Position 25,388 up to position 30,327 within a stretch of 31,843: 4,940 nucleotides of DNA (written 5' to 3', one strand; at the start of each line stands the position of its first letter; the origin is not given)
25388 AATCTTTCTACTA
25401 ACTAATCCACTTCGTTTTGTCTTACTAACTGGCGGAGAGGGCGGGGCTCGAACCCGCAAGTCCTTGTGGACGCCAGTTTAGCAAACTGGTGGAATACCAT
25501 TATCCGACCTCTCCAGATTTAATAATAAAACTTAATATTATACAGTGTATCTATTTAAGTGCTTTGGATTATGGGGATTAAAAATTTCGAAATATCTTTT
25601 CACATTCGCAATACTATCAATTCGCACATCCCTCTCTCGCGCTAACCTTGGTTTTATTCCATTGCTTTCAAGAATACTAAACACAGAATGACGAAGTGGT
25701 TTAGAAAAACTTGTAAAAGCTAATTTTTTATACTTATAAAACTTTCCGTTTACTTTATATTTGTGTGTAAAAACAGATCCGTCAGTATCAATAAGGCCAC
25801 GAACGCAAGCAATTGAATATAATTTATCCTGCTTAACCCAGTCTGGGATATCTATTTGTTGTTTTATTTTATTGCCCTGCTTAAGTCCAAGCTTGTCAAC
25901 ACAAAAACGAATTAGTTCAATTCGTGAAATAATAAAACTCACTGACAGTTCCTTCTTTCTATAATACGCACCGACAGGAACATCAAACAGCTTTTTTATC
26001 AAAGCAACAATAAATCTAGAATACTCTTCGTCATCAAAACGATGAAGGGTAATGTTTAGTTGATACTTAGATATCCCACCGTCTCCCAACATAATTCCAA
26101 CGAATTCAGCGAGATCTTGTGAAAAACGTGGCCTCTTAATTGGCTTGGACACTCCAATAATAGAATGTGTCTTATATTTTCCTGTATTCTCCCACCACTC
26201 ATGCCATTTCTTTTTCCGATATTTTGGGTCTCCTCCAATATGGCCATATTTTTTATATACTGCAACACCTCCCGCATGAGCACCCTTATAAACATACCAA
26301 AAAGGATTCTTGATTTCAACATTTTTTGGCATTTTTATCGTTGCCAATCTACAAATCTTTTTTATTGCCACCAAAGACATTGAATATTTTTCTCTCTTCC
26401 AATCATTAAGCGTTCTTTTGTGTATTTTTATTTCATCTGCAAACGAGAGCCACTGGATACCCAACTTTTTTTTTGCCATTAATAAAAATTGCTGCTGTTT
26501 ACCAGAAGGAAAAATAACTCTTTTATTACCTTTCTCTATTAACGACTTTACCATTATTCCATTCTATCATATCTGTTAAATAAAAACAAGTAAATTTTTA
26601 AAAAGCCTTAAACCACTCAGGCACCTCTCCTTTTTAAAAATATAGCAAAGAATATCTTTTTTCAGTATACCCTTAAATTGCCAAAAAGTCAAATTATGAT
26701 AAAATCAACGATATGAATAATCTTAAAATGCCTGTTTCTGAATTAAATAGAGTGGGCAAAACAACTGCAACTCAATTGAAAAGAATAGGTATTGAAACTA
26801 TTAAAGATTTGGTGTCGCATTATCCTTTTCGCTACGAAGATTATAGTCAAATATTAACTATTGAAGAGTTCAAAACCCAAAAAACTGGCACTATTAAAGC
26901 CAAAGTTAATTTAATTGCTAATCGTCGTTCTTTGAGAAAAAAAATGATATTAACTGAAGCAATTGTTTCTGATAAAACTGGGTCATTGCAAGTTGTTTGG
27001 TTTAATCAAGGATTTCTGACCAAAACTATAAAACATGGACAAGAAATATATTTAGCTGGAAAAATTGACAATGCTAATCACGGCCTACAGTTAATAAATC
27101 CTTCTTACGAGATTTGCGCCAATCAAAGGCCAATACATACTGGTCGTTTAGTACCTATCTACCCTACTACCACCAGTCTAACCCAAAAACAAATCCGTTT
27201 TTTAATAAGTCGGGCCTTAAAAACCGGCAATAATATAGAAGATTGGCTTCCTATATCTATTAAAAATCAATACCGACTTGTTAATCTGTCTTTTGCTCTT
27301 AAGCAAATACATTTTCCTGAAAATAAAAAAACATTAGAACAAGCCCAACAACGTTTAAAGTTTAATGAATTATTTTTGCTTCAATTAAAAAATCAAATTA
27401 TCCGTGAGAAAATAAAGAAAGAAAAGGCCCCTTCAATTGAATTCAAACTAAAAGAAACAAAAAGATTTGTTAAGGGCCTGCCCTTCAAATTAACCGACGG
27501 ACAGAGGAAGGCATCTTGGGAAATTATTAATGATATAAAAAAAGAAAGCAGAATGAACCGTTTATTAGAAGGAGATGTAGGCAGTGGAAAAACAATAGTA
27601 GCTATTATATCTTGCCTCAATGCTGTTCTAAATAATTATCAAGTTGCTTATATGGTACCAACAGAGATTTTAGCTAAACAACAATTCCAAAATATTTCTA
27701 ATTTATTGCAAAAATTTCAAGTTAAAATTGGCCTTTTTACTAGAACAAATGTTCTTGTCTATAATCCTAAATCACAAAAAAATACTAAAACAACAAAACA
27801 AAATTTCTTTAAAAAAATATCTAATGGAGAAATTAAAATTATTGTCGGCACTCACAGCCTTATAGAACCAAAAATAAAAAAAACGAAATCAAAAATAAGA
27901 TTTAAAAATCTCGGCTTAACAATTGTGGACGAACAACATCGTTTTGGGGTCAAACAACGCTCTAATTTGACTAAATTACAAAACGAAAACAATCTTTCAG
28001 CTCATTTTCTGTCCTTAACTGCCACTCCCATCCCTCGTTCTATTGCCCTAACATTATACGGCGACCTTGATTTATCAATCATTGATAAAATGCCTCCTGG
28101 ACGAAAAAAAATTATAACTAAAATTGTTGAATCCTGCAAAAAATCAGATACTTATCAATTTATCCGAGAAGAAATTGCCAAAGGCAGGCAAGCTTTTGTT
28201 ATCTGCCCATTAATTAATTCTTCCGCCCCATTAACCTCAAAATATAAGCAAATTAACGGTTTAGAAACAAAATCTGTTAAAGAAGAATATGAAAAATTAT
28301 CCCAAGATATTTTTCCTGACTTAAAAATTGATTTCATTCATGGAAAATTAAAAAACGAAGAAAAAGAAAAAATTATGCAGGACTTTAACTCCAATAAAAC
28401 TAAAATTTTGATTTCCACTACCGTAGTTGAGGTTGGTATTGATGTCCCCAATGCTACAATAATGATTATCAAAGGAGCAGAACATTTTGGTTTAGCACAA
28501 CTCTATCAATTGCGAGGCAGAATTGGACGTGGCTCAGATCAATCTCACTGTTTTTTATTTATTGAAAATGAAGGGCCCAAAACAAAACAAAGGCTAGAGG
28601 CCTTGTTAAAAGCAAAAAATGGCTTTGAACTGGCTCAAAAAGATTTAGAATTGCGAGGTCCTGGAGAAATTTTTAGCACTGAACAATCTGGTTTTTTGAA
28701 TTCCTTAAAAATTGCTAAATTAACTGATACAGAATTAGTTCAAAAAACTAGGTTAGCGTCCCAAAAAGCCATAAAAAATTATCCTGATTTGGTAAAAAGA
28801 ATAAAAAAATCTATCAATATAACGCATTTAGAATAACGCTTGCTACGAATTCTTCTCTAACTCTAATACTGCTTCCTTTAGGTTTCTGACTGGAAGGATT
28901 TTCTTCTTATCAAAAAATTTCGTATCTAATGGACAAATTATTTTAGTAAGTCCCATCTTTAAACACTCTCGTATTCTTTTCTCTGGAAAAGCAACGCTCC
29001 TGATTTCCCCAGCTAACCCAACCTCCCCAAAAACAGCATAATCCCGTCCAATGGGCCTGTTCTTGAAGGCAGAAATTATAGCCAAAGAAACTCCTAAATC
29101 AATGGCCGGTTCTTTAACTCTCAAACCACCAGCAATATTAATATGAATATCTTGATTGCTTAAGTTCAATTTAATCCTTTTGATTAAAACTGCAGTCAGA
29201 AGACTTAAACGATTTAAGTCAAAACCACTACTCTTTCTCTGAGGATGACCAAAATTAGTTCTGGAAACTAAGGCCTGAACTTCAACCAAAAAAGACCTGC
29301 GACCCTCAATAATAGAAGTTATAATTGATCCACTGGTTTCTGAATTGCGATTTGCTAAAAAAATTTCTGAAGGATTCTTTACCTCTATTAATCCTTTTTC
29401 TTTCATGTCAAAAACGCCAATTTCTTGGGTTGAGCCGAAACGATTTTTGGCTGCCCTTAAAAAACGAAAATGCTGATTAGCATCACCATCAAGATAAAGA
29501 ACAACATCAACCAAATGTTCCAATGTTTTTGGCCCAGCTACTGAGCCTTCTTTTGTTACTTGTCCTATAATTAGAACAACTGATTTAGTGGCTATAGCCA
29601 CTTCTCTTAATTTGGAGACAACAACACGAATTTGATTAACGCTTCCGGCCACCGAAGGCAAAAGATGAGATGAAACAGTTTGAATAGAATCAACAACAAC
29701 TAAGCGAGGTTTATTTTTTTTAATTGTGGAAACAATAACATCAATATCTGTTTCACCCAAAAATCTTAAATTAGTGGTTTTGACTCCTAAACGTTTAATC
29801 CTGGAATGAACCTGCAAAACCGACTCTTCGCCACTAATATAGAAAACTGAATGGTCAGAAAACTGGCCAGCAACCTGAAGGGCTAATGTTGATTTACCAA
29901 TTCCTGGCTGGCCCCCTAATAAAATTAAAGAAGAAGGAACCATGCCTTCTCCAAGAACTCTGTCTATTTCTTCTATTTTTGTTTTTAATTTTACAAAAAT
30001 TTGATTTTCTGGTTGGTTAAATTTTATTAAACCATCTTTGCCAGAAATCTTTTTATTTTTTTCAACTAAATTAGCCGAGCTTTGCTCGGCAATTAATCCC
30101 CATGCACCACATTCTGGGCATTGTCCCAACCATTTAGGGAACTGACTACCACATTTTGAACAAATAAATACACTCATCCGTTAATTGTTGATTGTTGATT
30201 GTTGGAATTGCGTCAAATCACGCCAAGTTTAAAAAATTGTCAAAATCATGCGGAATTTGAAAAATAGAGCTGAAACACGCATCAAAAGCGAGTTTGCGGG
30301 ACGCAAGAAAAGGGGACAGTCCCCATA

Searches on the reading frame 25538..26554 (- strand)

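Call 14: search_protein_families(library=pfam, proteins=[window:25538-26554:-])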
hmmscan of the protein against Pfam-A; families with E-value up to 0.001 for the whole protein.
window:25538-26554:- (338 aa): 1 family
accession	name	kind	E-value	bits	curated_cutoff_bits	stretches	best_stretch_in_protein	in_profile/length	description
PF14528.11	LAGLIDADG_3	-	0.00013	22.6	22.5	0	249-307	5-55/82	LAGLIDADG-like domain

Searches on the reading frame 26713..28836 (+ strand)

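Call 14: search_protein_families(library=pfam, proteins=[window:26713-28836:+])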
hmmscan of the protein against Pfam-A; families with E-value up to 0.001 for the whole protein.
window:26713-28836:+ (707 aa): 8 families
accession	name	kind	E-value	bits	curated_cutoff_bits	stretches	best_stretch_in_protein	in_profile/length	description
PF17191.10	RecG_wedge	-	6.9e-28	97.7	23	1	12-169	6-159/162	RecG wedge domain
PF00270.35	DEAD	-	2e-23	83.4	26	1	269-444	5-164/167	DEAD/DEAH box helicase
PF00271.37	Helicase_C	-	6e-20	72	23.5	1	521-606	27-108/110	Helicase conserved C-terminal domain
PF04851.21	ResIII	-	8.6e-15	55.5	22.5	1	258-439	2-162/164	Type III restriction enzyme, res subunit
PF19833.4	RecG_dom3_C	-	2.7e-09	37.4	26.8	1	636-695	3-63/87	ATP-dependent DNA helicase RecG, domain 3, C-terminal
PF01336.31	tRNA_anti-codon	-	8.7e-08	32.4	27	1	70-134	9-74/75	OB-fold nucleic acid binding domain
PF16203.11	ERCC3_RAD25_C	-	1.7e-05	24.7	27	1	536-609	79-153/248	ERCC3/RAD25/XPB C-terminal helicase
PF22590.2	Cas3-like_C_2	-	2.5e-05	25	27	1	524-607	17-104/106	CRISPR-associated nuclease/helicase Cas3, C-terminal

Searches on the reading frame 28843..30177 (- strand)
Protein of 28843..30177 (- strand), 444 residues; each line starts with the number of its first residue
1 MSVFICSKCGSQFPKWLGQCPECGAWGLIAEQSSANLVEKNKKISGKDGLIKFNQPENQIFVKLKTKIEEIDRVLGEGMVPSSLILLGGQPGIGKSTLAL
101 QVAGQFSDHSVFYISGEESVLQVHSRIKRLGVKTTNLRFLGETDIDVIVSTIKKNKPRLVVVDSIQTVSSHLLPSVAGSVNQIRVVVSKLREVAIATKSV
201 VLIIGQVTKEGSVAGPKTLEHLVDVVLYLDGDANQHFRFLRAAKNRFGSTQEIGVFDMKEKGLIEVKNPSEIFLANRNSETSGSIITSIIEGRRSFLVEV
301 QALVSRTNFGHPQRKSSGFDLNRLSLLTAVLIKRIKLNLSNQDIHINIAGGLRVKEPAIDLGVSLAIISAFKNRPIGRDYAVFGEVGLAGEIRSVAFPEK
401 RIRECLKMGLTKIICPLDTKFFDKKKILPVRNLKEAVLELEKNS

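Call 14: search_protein_families(library=pfam, proteins=[window:28843-30177:-])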
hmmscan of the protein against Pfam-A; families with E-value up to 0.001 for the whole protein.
window:28843-30177:- (444 aa): 11 families
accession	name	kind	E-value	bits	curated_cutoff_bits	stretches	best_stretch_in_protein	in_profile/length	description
PF06745.19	ATPase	-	2.8e-15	56.7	26.6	2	65-138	2-78/231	KaiC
PF13481.12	AAA_25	-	9.9e-12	45.3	27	1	62-211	13-194/195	AAA domain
PF18073.7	Zn_ribbon_LapB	-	3.1e-10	40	25.7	1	4-27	1-24/28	Rubredoxin metal binding domain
PF13541.12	ChlI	-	1.1e-08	35.5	27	1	332-417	33-119/121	Subunit ChlI of Mg-chelatase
PF03796.21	DnaB_C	-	4.2e-08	33.3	27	1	64-127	2-67/255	DnaB-like helicase C terminal domain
PF05362.19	Lon_C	-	6.1e-06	26.4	21.1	1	338-419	90-172/205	Lon protease (S16) C-terminal proteolytic domain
PF00004.35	AAA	-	1.2e-05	26.2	21.2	1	85-205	1-106/131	ATPase family associated with various cellular activities (AAA)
PF13191.12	AAA_16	-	0.00053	21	32.6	0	72-120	13-62/167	AAA ATPase domain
PF07728.20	AAA_5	-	0.00058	20.3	22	0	85-194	2-104/139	AAA domain (dynein-related subfamily)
PF20720.3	nSTAND3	-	0.00067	19.8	27.2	0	84-128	19-65/155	Novel STAND NTPase 3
PF13479.12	AAA_24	-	0.00086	19.6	27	0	85-175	5-83/195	AAA domain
